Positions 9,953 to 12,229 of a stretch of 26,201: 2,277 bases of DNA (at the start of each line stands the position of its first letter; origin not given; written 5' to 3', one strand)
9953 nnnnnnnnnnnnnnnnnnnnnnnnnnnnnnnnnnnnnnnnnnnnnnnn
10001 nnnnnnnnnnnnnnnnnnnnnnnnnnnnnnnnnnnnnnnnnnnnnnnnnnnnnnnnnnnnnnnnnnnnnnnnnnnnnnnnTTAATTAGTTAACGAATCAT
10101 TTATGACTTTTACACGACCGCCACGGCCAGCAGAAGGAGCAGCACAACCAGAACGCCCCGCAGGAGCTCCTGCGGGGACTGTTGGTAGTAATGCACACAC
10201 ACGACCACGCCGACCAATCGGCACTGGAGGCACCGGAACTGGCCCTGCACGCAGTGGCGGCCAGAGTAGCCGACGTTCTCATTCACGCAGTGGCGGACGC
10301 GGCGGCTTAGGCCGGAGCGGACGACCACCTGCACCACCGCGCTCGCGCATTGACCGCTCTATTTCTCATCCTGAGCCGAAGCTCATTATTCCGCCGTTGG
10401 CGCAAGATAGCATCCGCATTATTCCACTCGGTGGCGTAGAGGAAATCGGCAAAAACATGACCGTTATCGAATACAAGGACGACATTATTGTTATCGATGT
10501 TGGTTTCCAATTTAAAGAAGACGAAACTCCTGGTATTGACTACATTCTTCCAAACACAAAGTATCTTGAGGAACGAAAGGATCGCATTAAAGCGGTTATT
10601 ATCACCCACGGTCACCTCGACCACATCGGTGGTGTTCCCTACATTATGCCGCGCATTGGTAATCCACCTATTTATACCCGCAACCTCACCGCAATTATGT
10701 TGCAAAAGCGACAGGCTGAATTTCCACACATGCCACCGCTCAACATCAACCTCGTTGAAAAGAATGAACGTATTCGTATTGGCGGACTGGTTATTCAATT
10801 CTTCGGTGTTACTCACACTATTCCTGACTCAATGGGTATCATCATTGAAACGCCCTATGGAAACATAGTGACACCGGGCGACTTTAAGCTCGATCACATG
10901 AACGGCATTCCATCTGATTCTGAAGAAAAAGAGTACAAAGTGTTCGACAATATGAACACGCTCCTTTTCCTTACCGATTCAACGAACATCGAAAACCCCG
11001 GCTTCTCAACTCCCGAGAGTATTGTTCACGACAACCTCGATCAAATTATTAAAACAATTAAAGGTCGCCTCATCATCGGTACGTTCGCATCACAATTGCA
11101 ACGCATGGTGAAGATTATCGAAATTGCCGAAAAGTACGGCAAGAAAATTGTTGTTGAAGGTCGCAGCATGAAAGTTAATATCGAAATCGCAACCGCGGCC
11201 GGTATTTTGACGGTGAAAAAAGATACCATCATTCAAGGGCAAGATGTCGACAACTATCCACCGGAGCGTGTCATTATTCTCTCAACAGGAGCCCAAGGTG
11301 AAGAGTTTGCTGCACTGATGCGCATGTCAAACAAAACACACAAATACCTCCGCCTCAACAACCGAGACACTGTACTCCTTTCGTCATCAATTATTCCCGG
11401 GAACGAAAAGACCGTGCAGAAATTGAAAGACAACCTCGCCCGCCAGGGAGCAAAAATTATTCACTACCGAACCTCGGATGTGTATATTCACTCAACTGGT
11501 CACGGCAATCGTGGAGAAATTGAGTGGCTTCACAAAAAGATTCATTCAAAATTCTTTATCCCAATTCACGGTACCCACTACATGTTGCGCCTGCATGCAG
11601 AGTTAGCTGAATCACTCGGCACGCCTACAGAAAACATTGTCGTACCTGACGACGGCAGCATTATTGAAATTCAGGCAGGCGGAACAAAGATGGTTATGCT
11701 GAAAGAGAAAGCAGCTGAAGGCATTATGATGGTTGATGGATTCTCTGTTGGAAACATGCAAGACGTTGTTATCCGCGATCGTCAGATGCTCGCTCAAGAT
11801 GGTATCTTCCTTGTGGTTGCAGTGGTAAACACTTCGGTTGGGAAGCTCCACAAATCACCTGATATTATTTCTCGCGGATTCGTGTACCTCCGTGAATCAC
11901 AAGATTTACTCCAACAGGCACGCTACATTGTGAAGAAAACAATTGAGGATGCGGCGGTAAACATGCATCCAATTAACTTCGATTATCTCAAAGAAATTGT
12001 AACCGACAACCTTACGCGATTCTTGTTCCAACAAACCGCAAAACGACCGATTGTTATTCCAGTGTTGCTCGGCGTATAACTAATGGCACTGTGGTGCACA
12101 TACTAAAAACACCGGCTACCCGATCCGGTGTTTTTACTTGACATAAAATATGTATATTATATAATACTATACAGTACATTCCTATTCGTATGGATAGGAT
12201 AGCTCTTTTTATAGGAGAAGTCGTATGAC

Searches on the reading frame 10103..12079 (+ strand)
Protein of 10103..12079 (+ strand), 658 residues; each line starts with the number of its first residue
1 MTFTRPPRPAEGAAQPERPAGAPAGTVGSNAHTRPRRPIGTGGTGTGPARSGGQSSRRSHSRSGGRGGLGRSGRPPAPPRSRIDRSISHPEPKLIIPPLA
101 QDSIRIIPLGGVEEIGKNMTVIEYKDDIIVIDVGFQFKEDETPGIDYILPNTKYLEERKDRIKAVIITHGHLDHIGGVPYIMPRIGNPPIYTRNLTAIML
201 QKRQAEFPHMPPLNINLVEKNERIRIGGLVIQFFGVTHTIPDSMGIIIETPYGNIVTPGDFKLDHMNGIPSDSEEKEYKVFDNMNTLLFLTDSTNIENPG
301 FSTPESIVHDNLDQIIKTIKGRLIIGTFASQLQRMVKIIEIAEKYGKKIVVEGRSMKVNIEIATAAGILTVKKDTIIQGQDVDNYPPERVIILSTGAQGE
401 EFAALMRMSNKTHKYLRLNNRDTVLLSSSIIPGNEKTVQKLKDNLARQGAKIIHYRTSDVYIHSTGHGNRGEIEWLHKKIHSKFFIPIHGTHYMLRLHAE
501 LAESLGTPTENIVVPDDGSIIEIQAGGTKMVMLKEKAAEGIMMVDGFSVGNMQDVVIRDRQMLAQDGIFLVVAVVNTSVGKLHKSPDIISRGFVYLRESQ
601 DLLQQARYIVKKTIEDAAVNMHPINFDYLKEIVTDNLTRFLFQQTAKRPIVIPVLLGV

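Call 7: search_protein_families(library=pfam, proteins=[window:10103-12079:+])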
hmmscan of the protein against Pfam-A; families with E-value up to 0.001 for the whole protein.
window:10103-12079:+ (658 aa): 4 families
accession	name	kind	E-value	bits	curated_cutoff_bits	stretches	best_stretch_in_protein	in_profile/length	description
PF22505.1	RNase_J_b_CASP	-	1.9e-42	144.4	27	1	320-445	1-126/126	Ribonuclease J, beta-CASP domain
PF17770.6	RNase_J_C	-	1.7e-23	83.9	23.8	1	556-657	1-101/102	Ribonuclease J C-terminal domain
PF00753.33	Lactamase_B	-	1.9e-15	57.8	22.7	1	117-266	6-155/196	Metallo-beta-lactamase superfamily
PF12706.13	Lactamase_B_2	-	5e-11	43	27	1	156-263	23-145/200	Beta-lactamase superfamily domain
